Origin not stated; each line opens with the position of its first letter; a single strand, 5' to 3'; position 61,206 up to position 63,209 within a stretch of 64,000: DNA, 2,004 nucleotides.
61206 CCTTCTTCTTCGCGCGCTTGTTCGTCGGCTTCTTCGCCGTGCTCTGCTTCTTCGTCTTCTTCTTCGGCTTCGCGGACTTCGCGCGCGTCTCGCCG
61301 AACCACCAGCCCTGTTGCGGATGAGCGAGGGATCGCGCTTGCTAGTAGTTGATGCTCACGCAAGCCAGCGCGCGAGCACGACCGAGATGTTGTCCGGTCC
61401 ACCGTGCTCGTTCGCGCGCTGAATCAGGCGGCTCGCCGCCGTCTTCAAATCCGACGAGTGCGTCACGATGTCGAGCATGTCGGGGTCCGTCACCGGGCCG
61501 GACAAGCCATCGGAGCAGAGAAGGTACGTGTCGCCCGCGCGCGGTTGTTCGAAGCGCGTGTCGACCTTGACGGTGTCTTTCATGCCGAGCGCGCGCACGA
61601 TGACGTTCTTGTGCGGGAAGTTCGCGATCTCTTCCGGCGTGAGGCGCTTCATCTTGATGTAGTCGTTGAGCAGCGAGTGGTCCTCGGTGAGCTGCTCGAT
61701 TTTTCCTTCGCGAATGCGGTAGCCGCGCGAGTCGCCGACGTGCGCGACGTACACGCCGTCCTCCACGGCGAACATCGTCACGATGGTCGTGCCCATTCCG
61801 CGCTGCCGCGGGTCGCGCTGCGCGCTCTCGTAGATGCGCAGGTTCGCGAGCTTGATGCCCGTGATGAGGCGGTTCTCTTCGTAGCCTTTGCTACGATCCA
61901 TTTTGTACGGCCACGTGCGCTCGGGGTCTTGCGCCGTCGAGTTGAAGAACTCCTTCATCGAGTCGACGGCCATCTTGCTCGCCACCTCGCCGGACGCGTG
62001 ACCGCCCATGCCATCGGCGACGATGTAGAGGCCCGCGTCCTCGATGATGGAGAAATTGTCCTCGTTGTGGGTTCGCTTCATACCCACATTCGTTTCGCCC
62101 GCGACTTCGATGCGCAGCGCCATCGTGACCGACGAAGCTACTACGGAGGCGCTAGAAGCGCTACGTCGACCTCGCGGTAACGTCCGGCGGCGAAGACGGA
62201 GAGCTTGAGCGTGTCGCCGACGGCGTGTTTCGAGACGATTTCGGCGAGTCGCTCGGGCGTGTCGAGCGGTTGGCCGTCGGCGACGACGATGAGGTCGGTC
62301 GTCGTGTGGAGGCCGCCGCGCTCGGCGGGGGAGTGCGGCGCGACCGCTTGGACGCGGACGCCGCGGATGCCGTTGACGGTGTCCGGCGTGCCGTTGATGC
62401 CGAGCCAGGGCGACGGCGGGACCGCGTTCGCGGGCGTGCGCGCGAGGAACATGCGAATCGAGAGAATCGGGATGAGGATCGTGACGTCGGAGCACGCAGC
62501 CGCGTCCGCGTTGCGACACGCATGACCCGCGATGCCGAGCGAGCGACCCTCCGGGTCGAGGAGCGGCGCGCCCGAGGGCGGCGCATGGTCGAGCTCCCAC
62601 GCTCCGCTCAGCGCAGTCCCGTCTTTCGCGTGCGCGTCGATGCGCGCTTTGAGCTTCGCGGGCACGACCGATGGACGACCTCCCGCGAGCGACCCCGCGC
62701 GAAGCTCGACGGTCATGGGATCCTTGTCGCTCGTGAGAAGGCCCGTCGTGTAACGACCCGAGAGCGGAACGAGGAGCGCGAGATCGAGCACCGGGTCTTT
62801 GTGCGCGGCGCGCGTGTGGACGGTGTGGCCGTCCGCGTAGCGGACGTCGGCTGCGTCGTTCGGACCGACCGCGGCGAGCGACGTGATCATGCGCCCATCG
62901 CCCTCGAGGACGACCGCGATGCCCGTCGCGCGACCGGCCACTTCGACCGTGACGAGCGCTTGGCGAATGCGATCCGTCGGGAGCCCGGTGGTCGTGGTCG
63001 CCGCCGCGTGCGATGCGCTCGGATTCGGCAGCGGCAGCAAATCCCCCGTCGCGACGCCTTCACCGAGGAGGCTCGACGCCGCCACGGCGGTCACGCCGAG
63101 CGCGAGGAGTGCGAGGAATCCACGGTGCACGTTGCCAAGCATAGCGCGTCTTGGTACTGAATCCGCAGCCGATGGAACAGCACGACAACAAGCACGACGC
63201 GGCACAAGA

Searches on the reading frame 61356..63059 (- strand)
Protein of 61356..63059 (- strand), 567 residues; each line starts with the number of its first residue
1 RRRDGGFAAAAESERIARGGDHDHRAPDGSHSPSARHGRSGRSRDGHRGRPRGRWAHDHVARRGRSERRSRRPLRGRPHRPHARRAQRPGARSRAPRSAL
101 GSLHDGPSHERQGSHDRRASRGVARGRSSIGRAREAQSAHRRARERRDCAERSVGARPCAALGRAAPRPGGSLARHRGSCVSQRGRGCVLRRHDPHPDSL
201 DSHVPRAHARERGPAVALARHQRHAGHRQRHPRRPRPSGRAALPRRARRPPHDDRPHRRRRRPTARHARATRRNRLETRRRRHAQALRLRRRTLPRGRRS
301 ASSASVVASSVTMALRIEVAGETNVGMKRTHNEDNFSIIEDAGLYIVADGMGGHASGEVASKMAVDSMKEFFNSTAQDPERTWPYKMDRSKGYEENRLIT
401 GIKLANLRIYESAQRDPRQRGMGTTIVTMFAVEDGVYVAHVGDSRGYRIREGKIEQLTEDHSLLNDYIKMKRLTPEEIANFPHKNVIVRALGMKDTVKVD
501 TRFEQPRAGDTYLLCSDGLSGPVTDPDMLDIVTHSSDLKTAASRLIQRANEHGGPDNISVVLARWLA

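Call 76: search_protein_families(library=pfam, proteins=[window:61356-63059:-])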
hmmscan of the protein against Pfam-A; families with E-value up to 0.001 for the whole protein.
window:61356-63059:- (567 aa): 2 families
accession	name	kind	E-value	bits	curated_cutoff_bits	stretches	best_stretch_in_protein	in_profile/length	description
PF13672.11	PP2C_2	-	2.9e-14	53.6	24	1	329-553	9-199/209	Protein phosphatase 2C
PF00481.26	PP2C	-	2.2e-09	37.8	20.3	1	341-462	33-141/255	Protein phosphatase 2C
